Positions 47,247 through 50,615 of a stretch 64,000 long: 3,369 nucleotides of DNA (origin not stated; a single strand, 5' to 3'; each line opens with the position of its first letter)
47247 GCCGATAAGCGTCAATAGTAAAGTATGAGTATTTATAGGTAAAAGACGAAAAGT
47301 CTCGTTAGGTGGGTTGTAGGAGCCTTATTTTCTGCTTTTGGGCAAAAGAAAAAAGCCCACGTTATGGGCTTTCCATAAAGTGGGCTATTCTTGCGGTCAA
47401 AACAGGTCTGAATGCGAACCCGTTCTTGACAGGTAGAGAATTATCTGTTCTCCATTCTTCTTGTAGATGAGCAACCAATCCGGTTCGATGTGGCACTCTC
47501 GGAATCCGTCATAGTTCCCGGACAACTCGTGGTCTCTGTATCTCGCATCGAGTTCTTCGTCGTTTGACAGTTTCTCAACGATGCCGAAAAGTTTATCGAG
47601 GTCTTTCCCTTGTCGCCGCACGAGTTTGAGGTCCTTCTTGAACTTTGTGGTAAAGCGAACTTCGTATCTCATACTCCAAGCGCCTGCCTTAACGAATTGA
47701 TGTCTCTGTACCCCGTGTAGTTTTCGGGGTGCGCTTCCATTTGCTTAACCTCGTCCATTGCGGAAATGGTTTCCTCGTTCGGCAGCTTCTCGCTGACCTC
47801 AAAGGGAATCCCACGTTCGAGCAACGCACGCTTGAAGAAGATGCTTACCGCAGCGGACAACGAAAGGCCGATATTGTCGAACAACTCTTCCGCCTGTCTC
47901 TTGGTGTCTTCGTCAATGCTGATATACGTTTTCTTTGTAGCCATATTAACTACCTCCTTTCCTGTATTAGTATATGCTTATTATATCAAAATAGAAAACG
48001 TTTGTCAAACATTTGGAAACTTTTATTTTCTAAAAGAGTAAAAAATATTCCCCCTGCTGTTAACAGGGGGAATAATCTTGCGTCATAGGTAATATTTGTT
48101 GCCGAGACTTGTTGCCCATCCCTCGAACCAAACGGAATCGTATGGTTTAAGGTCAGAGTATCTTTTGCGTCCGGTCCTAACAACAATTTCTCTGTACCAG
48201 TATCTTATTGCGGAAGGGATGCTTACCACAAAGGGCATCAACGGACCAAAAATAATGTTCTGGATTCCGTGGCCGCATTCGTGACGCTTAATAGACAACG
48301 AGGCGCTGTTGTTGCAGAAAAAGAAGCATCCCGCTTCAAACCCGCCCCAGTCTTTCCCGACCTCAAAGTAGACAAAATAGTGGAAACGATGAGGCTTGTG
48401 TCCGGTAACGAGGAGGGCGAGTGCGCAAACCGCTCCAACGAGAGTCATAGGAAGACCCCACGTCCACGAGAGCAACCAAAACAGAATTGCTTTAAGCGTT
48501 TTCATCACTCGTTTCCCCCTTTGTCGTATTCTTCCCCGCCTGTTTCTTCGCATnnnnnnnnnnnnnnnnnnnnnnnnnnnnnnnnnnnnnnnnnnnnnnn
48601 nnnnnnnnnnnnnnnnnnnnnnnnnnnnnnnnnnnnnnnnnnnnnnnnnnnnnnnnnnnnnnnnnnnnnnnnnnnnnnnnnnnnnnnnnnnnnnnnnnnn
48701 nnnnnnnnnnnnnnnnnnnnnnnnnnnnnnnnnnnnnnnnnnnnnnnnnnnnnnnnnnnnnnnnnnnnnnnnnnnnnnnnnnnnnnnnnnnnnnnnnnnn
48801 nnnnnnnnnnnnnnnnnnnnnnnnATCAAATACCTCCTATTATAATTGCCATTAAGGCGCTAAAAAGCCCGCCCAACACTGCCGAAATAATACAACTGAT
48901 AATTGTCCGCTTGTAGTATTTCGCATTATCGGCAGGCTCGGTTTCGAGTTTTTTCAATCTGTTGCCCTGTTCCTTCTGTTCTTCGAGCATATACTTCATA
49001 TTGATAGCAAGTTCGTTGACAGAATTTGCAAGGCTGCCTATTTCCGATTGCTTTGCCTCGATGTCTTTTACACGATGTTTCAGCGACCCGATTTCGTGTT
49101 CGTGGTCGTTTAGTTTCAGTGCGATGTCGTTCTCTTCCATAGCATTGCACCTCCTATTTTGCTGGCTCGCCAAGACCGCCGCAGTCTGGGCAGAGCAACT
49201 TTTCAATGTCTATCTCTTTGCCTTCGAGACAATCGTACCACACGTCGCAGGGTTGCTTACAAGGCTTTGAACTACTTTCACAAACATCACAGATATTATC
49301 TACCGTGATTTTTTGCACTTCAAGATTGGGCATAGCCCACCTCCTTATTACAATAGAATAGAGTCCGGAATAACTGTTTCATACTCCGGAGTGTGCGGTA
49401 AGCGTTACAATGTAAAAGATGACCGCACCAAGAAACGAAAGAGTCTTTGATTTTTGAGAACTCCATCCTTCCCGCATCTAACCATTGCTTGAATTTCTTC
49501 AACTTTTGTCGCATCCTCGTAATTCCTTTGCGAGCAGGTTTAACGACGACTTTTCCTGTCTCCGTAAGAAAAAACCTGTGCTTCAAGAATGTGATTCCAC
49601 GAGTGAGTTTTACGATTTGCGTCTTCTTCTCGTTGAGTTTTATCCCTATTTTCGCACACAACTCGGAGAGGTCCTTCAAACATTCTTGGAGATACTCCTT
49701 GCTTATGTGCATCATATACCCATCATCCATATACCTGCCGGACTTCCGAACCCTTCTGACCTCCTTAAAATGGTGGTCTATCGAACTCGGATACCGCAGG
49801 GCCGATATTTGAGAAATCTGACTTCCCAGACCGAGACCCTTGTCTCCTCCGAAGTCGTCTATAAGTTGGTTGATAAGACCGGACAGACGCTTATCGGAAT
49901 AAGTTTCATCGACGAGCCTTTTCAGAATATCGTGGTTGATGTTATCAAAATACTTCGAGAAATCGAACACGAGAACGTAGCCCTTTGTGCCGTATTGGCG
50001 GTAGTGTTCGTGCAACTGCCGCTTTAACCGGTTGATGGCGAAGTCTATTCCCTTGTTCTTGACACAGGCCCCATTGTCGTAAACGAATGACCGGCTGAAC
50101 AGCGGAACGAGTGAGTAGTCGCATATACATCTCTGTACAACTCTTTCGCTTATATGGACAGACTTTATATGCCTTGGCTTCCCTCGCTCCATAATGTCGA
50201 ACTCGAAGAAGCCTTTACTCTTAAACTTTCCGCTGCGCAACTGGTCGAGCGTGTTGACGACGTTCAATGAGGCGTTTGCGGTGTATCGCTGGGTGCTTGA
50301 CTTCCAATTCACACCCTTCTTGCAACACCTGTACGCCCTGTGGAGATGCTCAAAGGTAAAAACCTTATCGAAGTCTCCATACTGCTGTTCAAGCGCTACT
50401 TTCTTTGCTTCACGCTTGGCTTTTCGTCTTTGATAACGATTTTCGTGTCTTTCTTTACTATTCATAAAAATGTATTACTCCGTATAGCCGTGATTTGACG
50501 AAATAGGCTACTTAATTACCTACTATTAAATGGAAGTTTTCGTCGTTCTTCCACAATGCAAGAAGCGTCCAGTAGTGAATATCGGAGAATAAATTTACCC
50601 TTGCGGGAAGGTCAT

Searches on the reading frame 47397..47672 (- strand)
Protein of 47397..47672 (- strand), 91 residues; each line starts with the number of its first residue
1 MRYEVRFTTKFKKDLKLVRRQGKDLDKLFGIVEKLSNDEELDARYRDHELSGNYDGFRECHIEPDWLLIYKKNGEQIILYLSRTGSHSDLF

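Call 65: search_protein_families(library=phrogs, proteins=[window:47397-47672:-], max_evalue=0.001)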
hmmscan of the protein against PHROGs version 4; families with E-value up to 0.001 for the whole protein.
window:47397-47672:- (91 aa): 1 family
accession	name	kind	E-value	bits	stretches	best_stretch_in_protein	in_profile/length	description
phrog_7251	-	moron, auxiliary metabolic gene and host takeover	4.1e-33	114.5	1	3-91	2-89/90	RelE-like toxin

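Call 86: search_protein_families(library=pfam, proteins=[window:47397-47672:-], max_evalue=0.01)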
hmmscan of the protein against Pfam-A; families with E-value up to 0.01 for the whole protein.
window:47397-47672:- (91 aa): 2 families
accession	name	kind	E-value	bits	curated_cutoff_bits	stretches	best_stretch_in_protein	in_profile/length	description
PF15738.11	YafQ_toxin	-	8.4e-35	119.4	30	1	3-91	1-87/88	Bacterial toxin of type II toxin-antitoxin system, YafQ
PF05016.21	ParE_toxin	-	3.7e-09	37.5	23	1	5-90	1-88/89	ParE toxin of type II toxin-antitoxin system, parDE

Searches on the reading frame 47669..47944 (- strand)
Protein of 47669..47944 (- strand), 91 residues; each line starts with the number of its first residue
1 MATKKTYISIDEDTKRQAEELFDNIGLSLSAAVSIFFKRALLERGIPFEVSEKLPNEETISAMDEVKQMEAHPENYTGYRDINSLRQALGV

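Call 65: search_protein_families(library=phrogs, proteins=[window:47669-47944:-], max_evalue=0.001)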
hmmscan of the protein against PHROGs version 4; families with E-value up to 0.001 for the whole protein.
window:47669-47944:- (91 aa): 1 family
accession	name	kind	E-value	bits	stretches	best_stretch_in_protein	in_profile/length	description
phrog_2737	-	unknown function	9.5e-18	65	1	3-74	4-73/86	-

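Call 86: search_protein_families(library=pfam, proteins=[window:47669-47944:-], max_evalue=0.01)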
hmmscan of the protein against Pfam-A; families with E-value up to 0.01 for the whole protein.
window:47669-47944:- (91 aa): 1 family
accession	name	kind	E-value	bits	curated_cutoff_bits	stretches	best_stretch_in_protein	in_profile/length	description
PF04221.18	RelB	-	1.6e-12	47.5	22.4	1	10-72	8-70/82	RelB antitoxin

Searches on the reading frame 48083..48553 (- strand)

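Call 65: search_protein_families(library=phrogs, proteins=[window:48083-48553:-], max_evalue=0.001)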
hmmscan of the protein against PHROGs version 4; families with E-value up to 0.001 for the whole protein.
window:48083-48553:- (156 aa): 0 families

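Call 86: search_protein_families(library=pfam, proteins=[window:48083-48553:-], max_evalue=0.01)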
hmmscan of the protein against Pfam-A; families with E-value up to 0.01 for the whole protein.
window:48083-48553:- (156 aa): 1 family
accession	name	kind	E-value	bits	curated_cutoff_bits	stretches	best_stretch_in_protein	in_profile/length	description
PF14333.11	DUF4389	-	0.0059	16.9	25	1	17-60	6-49/76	Domain of unknown function (DUF4389)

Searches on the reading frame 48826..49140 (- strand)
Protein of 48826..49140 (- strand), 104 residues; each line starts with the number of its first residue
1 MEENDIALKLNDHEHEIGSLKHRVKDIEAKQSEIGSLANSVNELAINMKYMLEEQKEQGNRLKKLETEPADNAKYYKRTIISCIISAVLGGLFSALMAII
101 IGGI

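Call 86: search_protein_families(library=pfam, proteins=[window:48826-49140:-], max_evalue=0.01)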
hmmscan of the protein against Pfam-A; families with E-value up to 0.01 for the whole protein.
window:48826-49140:- (104 aa): 1 family
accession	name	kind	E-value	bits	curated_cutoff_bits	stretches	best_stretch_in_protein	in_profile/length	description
PF10779.14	XhlA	-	1.2e-05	25.9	34.7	0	36-91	15-66/67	Haemolysin XhlA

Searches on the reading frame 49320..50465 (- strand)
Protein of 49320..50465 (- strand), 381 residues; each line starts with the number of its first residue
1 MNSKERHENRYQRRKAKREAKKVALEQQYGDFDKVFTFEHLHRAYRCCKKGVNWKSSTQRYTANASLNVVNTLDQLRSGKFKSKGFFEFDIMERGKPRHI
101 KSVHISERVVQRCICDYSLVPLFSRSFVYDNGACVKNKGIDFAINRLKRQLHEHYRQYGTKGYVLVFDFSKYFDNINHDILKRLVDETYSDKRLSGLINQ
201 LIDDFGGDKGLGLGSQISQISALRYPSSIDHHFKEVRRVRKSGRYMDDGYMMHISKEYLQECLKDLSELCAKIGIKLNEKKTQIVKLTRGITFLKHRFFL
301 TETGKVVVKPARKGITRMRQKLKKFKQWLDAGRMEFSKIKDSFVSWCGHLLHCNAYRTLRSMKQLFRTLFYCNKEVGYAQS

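Call 12: search_protein_families(library=pfam, proteins=[window:49320-50465:-], max_evalue=0.01)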
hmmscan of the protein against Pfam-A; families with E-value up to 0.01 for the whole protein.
window:49320-50465:- (381 aa): 2 families
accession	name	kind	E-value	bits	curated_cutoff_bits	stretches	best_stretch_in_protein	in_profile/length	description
PF00078.32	RVT_1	-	1.6e-16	61.1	29.6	1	95-294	7-201/205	Reverse transcriptase (RNA-dependent DNA polymerase)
PF06160.17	EzrA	-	0.0034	16.2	39.6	1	266-350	304-388/557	Septation ring formation regulator, EzrA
